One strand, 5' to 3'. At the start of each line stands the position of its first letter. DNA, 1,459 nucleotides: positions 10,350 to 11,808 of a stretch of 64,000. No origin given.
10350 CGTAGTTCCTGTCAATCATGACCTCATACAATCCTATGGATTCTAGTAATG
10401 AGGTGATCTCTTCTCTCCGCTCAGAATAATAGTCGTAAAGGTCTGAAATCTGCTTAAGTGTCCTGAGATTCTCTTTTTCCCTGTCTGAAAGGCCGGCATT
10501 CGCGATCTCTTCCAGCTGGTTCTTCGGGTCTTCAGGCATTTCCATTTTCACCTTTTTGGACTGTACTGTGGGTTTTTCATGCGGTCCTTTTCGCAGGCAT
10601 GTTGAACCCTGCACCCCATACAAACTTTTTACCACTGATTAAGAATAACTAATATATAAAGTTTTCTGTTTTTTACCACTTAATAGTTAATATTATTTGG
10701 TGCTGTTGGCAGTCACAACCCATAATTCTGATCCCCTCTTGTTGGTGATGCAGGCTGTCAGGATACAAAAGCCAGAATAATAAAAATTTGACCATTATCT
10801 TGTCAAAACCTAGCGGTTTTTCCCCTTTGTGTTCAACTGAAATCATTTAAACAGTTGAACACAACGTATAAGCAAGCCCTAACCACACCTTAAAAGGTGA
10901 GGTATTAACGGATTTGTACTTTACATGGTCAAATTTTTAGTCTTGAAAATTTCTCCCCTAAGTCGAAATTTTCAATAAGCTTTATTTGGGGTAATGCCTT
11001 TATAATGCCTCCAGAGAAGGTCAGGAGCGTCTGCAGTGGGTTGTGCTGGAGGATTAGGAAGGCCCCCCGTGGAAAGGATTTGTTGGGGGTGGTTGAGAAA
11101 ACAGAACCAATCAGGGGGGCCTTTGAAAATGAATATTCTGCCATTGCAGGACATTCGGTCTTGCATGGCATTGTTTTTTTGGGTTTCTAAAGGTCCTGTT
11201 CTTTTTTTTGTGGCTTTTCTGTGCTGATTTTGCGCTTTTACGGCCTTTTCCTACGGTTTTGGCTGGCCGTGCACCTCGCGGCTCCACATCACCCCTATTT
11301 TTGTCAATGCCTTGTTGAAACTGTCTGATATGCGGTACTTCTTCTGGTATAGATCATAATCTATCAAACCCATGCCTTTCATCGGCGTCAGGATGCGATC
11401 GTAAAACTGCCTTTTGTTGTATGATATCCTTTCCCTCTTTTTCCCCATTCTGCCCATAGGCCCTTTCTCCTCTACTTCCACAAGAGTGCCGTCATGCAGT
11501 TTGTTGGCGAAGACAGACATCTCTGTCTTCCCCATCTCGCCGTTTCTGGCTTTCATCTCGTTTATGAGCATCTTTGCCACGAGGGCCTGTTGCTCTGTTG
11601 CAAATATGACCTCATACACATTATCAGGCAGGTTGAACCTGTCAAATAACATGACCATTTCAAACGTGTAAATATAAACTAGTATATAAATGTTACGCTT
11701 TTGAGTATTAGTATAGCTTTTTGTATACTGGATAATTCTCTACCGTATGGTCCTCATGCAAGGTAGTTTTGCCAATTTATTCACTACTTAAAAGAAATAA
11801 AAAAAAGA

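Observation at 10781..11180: Second ORF-free structured locus upstream of the GGDEF gene, with + strand polarity signals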

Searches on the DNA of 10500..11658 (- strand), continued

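Call 43: search_with_rna_model(model_id=R1, sources=[window, L001, L002, L003, L004, L005, L006, L007, L008, L009, L010, L011, L012, L013, L014, L015, L016, L017, L018, L019, L020, L021, L022, L023, L024, L025, L026, L027, L028, L029, L030, L031, L032, L033, L034, L035, L036, L037, L038, L039, L040, L041, L042, L043, L044, L045, L046, L047, L048, L049, L050, L051, L052, L053, L054, L055, L056, L057, L058, L059, L060, L061, L062, L063, L064, L065, L066, L067, L068, L069, L070, L071, L072, L073, L074, L075, L076, L077, L078, L079, L080], max_evalue=0.00002, make_alignment=true, show_alignments=1)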
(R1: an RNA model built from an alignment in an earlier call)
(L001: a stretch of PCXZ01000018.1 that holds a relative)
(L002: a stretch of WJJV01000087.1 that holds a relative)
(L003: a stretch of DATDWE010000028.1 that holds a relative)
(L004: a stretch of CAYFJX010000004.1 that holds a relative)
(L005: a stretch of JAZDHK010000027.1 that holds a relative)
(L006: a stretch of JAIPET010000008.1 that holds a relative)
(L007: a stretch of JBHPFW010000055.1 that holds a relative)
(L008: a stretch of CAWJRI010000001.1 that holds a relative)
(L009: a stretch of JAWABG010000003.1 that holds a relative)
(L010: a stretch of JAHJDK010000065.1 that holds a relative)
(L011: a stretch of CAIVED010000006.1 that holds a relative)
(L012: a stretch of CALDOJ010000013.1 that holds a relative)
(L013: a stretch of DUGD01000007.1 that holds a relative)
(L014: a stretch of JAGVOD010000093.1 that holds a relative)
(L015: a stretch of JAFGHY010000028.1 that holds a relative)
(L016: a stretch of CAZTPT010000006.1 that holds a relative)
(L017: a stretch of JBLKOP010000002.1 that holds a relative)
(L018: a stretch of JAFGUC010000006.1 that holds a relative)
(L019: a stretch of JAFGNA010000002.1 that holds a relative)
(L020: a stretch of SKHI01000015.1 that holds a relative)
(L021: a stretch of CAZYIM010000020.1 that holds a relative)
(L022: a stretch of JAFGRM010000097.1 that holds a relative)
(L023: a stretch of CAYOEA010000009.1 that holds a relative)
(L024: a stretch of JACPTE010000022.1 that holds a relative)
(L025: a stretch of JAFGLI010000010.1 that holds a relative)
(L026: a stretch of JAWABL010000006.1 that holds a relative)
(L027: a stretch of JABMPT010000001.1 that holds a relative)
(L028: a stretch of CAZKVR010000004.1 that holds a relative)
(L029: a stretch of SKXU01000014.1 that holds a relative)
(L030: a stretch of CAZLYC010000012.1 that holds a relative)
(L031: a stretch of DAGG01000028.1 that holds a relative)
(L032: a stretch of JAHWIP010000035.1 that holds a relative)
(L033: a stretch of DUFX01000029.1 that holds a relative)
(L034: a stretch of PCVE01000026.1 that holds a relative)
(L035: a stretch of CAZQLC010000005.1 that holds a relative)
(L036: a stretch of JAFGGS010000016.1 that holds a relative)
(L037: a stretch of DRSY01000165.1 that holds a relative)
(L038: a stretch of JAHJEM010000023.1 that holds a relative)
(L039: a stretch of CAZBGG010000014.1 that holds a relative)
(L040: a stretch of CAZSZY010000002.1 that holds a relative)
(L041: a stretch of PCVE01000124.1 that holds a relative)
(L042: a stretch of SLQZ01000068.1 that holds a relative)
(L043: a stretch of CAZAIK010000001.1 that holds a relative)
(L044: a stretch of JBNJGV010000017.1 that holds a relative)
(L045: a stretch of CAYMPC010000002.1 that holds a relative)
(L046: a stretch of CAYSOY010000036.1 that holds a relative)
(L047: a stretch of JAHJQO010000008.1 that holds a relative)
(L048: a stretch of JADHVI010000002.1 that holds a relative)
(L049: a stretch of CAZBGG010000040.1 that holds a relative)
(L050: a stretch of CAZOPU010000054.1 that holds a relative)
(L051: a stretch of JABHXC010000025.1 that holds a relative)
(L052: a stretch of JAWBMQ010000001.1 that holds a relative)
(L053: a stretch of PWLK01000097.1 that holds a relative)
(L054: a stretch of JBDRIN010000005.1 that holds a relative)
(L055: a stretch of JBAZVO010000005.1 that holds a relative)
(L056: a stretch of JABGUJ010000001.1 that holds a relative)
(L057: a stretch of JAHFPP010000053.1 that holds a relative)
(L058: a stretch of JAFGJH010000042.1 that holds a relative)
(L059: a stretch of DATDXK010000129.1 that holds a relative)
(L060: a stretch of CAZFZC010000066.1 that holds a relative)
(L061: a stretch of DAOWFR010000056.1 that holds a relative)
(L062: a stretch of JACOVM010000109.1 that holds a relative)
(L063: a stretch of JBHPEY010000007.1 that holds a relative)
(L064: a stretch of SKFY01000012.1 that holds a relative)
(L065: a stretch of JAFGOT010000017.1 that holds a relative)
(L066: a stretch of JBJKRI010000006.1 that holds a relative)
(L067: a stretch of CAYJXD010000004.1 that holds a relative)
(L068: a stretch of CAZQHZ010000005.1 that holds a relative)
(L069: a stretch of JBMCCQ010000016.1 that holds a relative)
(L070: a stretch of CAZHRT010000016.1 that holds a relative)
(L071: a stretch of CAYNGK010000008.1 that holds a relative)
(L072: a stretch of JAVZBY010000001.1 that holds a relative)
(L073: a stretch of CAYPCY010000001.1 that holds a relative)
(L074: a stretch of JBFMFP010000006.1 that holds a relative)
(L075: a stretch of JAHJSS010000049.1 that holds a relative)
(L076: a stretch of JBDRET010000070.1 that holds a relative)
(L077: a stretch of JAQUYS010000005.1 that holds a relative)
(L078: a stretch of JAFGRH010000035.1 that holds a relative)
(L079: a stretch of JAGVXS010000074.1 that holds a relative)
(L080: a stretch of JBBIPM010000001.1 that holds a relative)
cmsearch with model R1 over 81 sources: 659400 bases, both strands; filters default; matches with E-value up to 0.00002: 55.
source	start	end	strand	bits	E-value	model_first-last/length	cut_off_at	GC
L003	4084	4172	+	74.9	1.7e-19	1-89/89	no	0.45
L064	448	532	+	72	1.4e-18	1-89/89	no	0.41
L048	4419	4504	+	68.8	1.5e-17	1-89/89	no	0.44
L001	4418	4511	+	68.1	2.3e-17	1-89/89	no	0.44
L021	4415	4504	+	68.1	2.4e-17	1-89/89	no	0.41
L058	3158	3247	+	67.4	3.8e-17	1-89/89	no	0.47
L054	4190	4275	+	67.2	4.6e-17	1-89/89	no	0.43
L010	473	557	+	66.8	6.2e-17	1-89/89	no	0.46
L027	4415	4500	+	66.1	9.8e-17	1-89/89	no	0.47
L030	4400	4490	+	65.7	1.4e-16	1-89/89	no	0.44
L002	4418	4507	+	65.2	2e-16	1-89/89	no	0.5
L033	4482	4572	+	64.9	2.4e-16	1-89/89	no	0.41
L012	4409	4498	+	63.5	6.6e-16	1-89/89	no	0.51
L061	4428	4522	+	63.3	7.9e-16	1-89/89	no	0.38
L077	4419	4507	+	62.9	1e-15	1-89/89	no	0.36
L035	4658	4743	+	62.1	1.8e-15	1-89/89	no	0.41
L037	2508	2605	+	62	1.9e-15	1-89/89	no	0.41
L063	4396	4478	+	61.1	3.8e-15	1-89/89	no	0.46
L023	4423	4505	+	61.1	3.9e-15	1-89/89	no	0.46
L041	4391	4482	+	60.6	5.4e-15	1-89/89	no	0.45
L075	3783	3871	+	60.6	5.6e-15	1-89/89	no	0.49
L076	4402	4485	+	59.7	1.1e-14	1-89/89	no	0.48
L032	4435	4529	+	59.4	1.3e-14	1-89/89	no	0.38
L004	4435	4532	+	56.9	8.4e-14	1-89/89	no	0.49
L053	1950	2032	+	56.4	1.2e-13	1-89/89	no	0.46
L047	4423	4515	+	56.3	1.3e-13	1-89/89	no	0.37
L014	4400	4489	+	55.6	2.1e-13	1-89/89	no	0.44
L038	4427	4518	+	54.1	6.4e-13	1-89/89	no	0.48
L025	4653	4738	+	53.7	8.2e-13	1-89/89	no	0.43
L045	4546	4636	+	52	2.8e-12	1-89/89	no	0.37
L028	4412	4522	+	51.8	3.2e-12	1-89/89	no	0.5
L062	4402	4491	+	51.5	4.2e-12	1-89/89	no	0.47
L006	4415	4506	+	50.7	7.4e-12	1-89/89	no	0.42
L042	970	1055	+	50.7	7.5e-12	1-89/89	no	0.47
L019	4412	4517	+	49.1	2.4e-11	1-89/89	no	0.51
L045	4430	4513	+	47.7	6.7e-11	1-89/89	no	0.43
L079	2433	2522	+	43.7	1.2e-09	1-89/89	no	0.42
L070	4384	4466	+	43.6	1.3e-09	1-89/89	no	0.46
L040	4457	4548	+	42.6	2.6e-09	1-89/89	no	0.43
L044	4505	4589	+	42.6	2.7e-09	1-89/89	no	0.48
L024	4411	4486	+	41.9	4.3e-09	1-89/89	no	0.38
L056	4778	4849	+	41.8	4.7e-09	1-89/89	no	0.5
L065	4521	4617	+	39.5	2.6e-08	1-89/89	no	0.45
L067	4404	4478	+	39.3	2.9e-08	1-89/89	no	0.45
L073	4409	4495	+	39.2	3.1e-08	1-89/89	no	0.41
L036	4417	4513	+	38.1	6.9e-08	1-89/89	no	0.44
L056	4410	4501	+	38.1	7.1e-08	1-89/89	no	0.49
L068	4412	4496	+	37.7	9.3e-08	1-89/89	no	0.38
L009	4792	4884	+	37.2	1.3e-07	1-89/89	no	0.38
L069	4491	4573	+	37.2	1.4e-07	1-89/89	no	0.52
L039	4409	4491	+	35.1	6e-07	1-89/89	no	0.55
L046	3128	3200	+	34.7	8.3e-07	1-89/89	no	0.52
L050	1529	1611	+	32.4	4.4e-06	1-89/89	no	0.46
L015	4666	4739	+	31.6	7.7e-06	10-89/89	no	0.47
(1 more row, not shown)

Alignment A5: 55 matches aligned to the model, 131 columns, each read 5' to 3' on its own strand. Consensus structure (alignment columns), stored with it:
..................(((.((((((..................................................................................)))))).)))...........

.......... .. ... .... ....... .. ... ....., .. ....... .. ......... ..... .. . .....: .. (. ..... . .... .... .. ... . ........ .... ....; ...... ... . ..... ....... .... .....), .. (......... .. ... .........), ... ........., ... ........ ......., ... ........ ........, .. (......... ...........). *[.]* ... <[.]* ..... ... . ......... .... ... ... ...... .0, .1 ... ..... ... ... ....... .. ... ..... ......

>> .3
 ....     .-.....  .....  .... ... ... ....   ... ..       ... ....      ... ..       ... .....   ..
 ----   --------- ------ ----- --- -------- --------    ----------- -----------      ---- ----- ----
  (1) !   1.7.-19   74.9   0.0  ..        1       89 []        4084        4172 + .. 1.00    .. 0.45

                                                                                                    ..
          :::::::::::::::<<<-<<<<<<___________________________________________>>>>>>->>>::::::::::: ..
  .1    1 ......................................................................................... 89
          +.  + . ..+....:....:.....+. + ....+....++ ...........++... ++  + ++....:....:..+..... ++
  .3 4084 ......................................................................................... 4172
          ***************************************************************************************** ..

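Call 53: search_with_rna_model(model_id=R1, sources=[L081, L082, L083, L084, L085, L086, L087, L088, L089, L090, L091, L092, L093, L094, L095, L096, L097, L098, L099, L100, L101, L102, L103, L104, L105, L106, L107, L108, L109, L110, L111, L112, L113, L114, L115, L116, L117, L118, L119, L120, L121, L122, L123, L124, L125, L126, L127, L128, L129, L130, L131, L132, L133, L134, L135, L136, L137, L138, L139, L140, L141, L142, L143, L144, L145, L146, L147, L148, L149, L150, L151, L152, L153, L154, L155, L156, L157, L158, L159, L160, L161, L162, L163, L164, L165, L166, L167, L168, L169], max_evalue=0.001)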
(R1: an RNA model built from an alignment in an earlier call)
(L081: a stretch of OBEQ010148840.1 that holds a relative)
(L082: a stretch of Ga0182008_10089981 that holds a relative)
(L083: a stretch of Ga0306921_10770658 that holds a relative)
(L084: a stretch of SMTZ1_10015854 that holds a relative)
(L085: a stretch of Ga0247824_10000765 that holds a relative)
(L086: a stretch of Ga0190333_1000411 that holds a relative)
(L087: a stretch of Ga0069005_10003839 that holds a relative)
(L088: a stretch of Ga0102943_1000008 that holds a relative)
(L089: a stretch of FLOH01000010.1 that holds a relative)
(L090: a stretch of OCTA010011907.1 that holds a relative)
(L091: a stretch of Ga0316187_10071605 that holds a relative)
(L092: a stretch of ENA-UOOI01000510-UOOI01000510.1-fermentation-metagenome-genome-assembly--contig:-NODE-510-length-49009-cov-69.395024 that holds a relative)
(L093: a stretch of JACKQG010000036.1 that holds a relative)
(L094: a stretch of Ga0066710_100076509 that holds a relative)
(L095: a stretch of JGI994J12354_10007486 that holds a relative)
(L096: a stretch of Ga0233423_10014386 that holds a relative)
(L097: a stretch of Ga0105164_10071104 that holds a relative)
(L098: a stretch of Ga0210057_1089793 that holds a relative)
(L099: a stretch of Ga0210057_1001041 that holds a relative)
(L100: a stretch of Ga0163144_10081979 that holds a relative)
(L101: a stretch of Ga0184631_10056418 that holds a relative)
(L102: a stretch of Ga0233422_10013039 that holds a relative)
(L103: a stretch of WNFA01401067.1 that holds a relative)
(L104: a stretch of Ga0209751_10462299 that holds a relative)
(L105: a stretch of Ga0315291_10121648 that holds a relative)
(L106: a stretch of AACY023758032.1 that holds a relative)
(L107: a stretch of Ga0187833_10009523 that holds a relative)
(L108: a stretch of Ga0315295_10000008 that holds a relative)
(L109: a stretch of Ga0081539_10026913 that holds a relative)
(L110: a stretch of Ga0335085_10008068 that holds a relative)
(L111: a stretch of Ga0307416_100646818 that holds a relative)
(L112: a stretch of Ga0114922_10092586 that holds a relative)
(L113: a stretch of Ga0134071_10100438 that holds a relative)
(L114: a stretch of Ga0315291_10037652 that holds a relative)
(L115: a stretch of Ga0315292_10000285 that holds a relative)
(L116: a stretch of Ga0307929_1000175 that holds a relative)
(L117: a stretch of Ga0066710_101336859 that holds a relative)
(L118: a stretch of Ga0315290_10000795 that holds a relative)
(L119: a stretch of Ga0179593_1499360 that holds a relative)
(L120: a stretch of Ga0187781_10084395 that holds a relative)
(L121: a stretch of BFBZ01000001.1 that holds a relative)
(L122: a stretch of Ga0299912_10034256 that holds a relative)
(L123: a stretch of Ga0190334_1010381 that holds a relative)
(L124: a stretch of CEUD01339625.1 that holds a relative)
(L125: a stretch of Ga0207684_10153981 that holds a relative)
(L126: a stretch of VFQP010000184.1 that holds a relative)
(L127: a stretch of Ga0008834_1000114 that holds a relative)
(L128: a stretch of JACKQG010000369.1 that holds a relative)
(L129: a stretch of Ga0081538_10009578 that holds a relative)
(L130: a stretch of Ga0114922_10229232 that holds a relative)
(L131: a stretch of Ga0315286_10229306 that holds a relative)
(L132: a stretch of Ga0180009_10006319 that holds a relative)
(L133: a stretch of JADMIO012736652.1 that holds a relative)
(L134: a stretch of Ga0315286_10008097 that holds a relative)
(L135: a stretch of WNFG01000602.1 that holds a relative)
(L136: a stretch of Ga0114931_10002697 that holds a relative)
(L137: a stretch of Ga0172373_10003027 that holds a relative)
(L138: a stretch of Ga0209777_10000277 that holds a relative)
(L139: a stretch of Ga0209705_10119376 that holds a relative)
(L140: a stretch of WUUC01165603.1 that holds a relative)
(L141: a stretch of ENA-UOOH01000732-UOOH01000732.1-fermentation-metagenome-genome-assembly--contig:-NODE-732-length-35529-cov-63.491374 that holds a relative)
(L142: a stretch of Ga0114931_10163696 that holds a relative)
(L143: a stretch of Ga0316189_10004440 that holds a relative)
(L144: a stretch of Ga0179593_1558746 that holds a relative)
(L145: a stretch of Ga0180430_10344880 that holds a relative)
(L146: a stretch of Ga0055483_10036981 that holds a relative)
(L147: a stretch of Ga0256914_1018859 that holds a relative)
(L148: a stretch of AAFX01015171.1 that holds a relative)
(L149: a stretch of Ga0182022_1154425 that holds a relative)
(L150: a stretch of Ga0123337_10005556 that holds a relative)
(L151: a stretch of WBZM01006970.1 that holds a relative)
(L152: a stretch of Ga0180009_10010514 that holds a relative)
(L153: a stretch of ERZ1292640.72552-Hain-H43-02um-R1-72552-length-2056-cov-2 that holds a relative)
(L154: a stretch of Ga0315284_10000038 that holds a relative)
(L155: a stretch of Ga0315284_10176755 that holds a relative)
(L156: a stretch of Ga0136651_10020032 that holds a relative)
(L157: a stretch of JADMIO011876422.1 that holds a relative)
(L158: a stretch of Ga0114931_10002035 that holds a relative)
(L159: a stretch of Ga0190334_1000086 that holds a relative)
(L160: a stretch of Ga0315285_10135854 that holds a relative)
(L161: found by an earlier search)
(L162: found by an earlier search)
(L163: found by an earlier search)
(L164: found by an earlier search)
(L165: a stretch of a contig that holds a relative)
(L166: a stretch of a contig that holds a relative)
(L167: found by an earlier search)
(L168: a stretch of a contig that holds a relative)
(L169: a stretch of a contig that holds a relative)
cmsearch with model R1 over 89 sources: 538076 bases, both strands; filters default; matches with E-value up to 0.001: 56.
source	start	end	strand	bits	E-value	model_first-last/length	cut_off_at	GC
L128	1984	2069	+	68.8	1.2e-17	1-89/89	no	0.44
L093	8032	8121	-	63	8.1e-16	1-89/89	no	0.46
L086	2289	2386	-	62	1.6e-15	1-89/89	no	0.41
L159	8170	8267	+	62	1.6e-15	1-89/89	no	0.41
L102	1152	1240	+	61.4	2.5e-15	1-89/89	no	0.44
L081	6197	6294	+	61.2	3e-15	1-89/89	no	0.46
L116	4660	4742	+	61.1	3.2e-15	1-89/89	no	0.46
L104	892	979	+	60.7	4.2e-15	1-89/89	no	0.45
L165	252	350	-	60.4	5.1e-15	1-89/89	no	0.35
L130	1231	1324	+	60.4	5.2e-15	1-89/89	no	0.38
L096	47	135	+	60.3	5.5e-15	1-89/89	no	0.42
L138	3307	3400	-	60.2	6e-15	1-89/89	no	0.37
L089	3317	3401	-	59.9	7.4e-15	1-89/89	no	0.47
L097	1027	1124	-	59.3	1.2e-14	1-89/89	no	0.46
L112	1180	1274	+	58.3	2.3e-14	1-89/89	no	0.39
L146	1269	1362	+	57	6.3e-14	1-89/89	no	0.4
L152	6357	6437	+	57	6.3e-14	1-89/89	no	0.47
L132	2013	2105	-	56.3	1e-13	1-89/89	no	0.37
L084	5023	5120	-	56.2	1.1e-13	1-89/89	no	0.4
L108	5424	5519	-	55.4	2e-13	1-89/89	no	0.35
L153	299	387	+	53.7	6.6e-13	1-89/89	no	0.43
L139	1303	1402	-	53.6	7.3e-13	1-89/89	no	0.37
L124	1485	1571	+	53.3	8.8e-13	1-89/89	no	0.48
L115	8292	8389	-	50.4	7.5e-12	1-89/89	no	0.38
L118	1952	2049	-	50.4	7.5e-12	1-89/89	no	0.38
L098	515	595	-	50.3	8.1e-12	1-89/89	no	0.46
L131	1570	1667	+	50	9.9e-12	1-89/89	no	0.37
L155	2467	2564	-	50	9.9e-12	1-89/89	no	0.37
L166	648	755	+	49.8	1.1e-11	1-89/89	no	0.43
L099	4834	4914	+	48.6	2.8e-11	1-89/89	no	0.48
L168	238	318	+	48.6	2.8e-11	1-89/89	no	0.48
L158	1471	1559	+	48.4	3.2e-11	1-89/89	no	0.43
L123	2039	2127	-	47.8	5e-11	1-89/89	no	0.4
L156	1678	1766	-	47.8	5e-11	1-89/89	no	0.4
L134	3597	3689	+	47.1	8.1e-11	1-89/89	no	0.46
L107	6548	6635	-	43.9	8.4e-10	1-89/89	no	0.45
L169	4832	4925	+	42.5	2.3e-09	1-89/89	no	0.41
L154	3879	3971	+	41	6.9e-09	1-89/89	no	0.46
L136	6408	6499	+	37.4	9.2e-08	1-89/89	no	0.43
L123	2140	2230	-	37.4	9.7e-08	1-89/89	no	0.45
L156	1779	1869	-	36.2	2.2e-07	1-89/89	no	0.46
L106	636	719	+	34.4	8.7e-07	1-89/89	no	0.52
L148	1238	1327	+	33.5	1.6e-06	1-89/89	no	0.48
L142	696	794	-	32.3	3.8e-06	1-89/89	no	0.49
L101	304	383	+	29.8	2.4e-05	1-89/89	no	0.44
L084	5019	5115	+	29.3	3.4e-05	1-89/89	no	0.38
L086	2285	2382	+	28.2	7.6e-05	1-89/89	no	0.38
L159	8174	8271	-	28.2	7.6e-05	1-89/89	no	0.38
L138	3303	3396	+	27.5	0.00013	1-89/89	no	0.37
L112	1184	1279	-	27.2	0.00016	1-89/89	no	0.36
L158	1350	1439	+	27.1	0.00018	1-89/89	no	0.48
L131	1574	1671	-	26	0.00038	1-89/89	no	0.38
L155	2463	2560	+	26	0.00038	1-89/89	no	0.38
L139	1299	1394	+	25.8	0.00043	1-89/89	no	0.36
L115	8287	8385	+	25.7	0.00046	1-89/89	no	0.37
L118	1947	2045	+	25.7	0.00046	1-89/89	no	0.37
